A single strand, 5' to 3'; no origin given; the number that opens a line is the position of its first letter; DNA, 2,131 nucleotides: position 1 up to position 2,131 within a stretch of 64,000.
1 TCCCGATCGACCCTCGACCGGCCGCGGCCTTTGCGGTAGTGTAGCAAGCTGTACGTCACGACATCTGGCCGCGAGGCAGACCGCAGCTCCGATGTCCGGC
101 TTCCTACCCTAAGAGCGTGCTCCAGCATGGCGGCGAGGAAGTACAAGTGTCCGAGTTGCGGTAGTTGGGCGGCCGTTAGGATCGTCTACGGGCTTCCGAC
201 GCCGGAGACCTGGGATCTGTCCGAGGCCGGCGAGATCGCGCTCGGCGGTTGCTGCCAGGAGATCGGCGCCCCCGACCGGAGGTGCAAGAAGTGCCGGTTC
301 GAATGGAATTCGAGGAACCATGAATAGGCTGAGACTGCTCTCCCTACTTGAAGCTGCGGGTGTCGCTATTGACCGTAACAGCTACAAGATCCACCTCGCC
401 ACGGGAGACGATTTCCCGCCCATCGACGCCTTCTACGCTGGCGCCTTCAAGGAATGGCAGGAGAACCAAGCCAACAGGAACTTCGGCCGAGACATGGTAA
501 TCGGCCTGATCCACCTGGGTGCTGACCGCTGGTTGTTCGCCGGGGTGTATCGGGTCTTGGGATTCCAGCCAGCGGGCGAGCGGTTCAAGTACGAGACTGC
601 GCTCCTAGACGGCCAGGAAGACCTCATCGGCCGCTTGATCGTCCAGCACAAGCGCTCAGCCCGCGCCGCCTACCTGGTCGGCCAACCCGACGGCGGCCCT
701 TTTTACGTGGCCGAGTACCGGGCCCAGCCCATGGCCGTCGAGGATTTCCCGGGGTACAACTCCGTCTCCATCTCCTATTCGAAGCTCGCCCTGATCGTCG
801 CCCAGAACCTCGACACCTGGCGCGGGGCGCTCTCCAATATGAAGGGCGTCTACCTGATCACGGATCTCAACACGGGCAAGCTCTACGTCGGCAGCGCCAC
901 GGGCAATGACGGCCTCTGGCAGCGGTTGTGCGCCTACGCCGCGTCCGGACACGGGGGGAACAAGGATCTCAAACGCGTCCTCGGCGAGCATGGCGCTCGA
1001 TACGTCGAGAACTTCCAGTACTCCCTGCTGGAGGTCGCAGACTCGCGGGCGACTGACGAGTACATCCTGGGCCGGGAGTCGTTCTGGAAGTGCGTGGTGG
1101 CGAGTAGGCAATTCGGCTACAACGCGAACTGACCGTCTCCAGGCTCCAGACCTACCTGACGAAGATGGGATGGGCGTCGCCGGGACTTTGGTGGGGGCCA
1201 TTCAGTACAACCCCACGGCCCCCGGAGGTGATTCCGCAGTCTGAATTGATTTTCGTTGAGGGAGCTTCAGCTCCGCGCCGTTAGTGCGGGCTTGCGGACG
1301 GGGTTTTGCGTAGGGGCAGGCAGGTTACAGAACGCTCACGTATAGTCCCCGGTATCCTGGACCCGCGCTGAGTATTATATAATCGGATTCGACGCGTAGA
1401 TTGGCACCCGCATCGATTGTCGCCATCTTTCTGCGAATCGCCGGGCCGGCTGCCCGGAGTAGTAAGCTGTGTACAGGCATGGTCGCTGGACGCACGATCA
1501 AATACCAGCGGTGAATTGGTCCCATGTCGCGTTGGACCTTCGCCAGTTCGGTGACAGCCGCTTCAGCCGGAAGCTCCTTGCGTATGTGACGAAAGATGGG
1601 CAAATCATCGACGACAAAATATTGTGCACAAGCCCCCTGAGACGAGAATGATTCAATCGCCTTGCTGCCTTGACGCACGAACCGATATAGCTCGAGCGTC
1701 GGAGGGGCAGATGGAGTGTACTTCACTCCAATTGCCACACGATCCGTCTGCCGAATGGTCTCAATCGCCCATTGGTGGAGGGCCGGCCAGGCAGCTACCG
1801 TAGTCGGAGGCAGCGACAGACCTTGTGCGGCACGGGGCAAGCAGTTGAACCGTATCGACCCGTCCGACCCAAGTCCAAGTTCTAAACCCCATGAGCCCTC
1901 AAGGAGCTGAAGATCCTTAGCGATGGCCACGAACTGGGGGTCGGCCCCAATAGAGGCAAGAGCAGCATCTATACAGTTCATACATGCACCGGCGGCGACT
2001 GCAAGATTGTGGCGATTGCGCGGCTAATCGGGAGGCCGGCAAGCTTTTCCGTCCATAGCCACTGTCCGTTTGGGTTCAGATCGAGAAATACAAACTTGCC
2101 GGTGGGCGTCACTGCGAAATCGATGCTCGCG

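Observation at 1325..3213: ATP-grasp ligase with an unannotated 59-aa precursor-like peptide and a coupled unknown protein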

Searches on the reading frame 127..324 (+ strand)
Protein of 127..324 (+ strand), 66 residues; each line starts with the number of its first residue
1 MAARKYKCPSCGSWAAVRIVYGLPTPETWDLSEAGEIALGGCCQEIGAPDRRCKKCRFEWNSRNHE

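Call 3: search_protein_families(library=pfam, proteins=[window:127-324:+], max_evalue=1)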
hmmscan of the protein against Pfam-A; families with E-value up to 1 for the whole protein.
window:127-324:+ (66 aa): 6 families
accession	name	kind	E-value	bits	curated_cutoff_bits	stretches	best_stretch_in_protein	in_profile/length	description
PF09723.15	Zn_ribbon_8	-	0.05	14.1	34.4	1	6-19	27-40/41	Zinc ribbon domain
PF18073.7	Zn_ribbon_LapB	-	0.055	13.6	25.7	1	7-16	16-25/28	Rubredoxin metal binding domain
PF07754.17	HVO_2753_ZBP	-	0.12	12.6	33.2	1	5-12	39-46/46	Small zinc finger protein HVO_2753-like, Zn-binding pocket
PF24452.1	DUF7568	-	0.14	12.9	27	1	3-22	99-118/121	Family of unknown function (DUF7568)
PF12067.13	Sox17_18_mid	-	0.2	12.1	25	1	10-28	6-22/50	Sox 17/18 central domain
PF13878.12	zf-C2H2_3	-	0.65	10.3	27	0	51-65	14-28/40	zinc-finger of acetyl-transferase ESCO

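Call 4: search_protein_families(library=ncbifam, proteins=[window:127-324:+], max_evalue=1)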
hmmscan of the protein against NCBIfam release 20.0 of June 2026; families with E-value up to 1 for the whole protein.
window:127-324:+ (66 aa): 4 families
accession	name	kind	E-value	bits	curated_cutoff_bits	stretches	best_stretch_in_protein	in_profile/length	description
NF011481.0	PRK14890.1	equivalog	0.016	15.2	61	1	4-12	49-57/61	putative Zn-ribbon RNA-binding protein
NF041909.1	HVO_2753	equivalog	0.024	14.5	80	0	2-13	23-34/59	HVO_2753 family zinc finger protein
TIGR02098.1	MJ0042_CXXC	domain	0.062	13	20.9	0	7-14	4-11/38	MJ0042-type zinc finger domain-containing protein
NF008753.0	PRK11788.1-1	equivalog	0.35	9.9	395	1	6-23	369-386/389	lipopolysaccharide assembly protein LapB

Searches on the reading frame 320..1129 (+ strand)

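Call 3: search_protein_families(library=pfam, proteins=[window:320-1129:+], max_evalue=1)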
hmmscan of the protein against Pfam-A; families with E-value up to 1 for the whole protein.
window:320-1129:+ (270 aa): 1 family
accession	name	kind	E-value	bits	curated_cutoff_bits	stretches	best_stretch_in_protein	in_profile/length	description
PF01541.30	GIY-YIG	-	0.0079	16.9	22.6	1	174-240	1-55/78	GIY-YIG catalytic domain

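Call 4: search_protein_families(library=ncbifam, proteins=[window:320-1129:+], max_evalue=1)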
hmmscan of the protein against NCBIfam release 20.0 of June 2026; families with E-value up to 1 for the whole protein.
window:320-1129:+ (270 aa): 1 family
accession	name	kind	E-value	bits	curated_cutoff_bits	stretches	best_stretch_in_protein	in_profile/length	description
TIGR01453.1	grpIintron_endo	subfamily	4.7e-08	33.3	56.05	1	174-269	1-87/215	group I intron endonuclease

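Call 69: search_protein_families(library=padloc, proteins=[window:320-1129:+], max_evalue=0.001)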
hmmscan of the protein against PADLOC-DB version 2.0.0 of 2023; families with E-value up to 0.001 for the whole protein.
window:320-1129:+ (270 aa): 3 families
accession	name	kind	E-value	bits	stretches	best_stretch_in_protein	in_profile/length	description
PDLC03973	UzuA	-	1.7e-57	193.1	1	4-270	3-278/278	-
PDLC03974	UzuA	-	8.8e-34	115.3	1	63-270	100-310/310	-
PDLC03701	HEase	-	1.1e-05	23.4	1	176-268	4-91/271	homing endonuclease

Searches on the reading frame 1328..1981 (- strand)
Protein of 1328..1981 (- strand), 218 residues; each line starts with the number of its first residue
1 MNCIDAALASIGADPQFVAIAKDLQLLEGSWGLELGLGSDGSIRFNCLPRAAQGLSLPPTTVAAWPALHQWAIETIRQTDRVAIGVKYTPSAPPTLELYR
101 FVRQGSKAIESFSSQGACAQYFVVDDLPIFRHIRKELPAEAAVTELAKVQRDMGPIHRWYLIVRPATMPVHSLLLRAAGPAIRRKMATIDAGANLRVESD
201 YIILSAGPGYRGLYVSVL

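Call 3: search_protein_families(library=pfam, proteins=[window:1328-1981:-], max_evalue=1)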
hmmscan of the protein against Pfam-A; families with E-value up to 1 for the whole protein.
window:1328-1981:- (218 aa): 0 families

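Call 4: search_protein_families(library=ncbifam, proteins=[window:1328-1981:-], max_evalue=1)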
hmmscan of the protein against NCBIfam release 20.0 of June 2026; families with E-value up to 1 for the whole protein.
window:1328-1981:- (218 aa): 1 family
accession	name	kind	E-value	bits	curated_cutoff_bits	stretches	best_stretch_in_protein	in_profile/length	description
NF011690.0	PRK15110.1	equivalog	0.098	12.1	432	1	61-85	261-285/321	putrescine export ABC transporter permease SapB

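Call 7: find_homologous_proteins(query=window:1328-1981:-, max_evalue=0.01)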
Query window:1328-1981:- (218 aa): 1 proteins with E <= 0.01 among 691 candidates.
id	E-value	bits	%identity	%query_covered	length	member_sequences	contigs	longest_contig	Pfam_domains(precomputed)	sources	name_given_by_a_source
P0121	2.0e-140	484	100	100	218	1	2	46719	-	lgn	-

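Call 27: search_protein_representatives(protein=window:1328-1981:-)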
Query: 218 residues. Proteins with E-value up to 0.001 (for the whole library): 1; up to 1e-10: 1; up to 1e-30: 1. The best 1 are listed.
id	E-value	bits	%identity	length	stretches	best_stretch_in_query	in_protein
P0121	6.4e-141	484.1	100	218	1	1-218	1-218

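Call 36: predict_structure(protein=window:1328-1981:-)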
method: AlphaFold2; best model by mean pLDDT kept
length: 218 residues; sequences in the alignment: 1
mean_pLDDT: 44.0   pTM: 0.40
mean pLDDT of the five models: 44.0, 43.9, 38.5, 38.1, 35.6
residues with pLDDT >= 90: 0; 70-90: 3; 50-70: 63; < 50: 152
segments of 3 or more residues with pLDDT < 50: 1-14, 24-33, 35-46, 48-55, 116-218
pLDDT, mean of each block of 10 residues (from residue 1): 40 47 45 44 44 48 61 61 60 58 67 46 30 34 42 35 30 35 32 37 38 31
secondary structure, 60 per line:
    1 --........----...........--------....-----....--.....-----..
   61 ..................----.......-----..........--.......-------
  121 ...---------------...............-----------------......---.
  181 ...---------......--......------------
elements in order: H3-10 H15-25 E34-37 E43-46 H49-53 H59-78 E83-89 E95-104 E107-113 E121-123 H139-153 E171-176 H180-183 E193-198 E201-206

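Call 69: search_protein_families(library=padloc, proteins=[window:1328-1981:-], max_evalue=0.001)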
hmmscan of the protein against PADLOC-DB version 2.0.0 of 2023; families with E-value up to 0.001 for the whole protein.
window:1328-1981:- (218 aa): 0 families
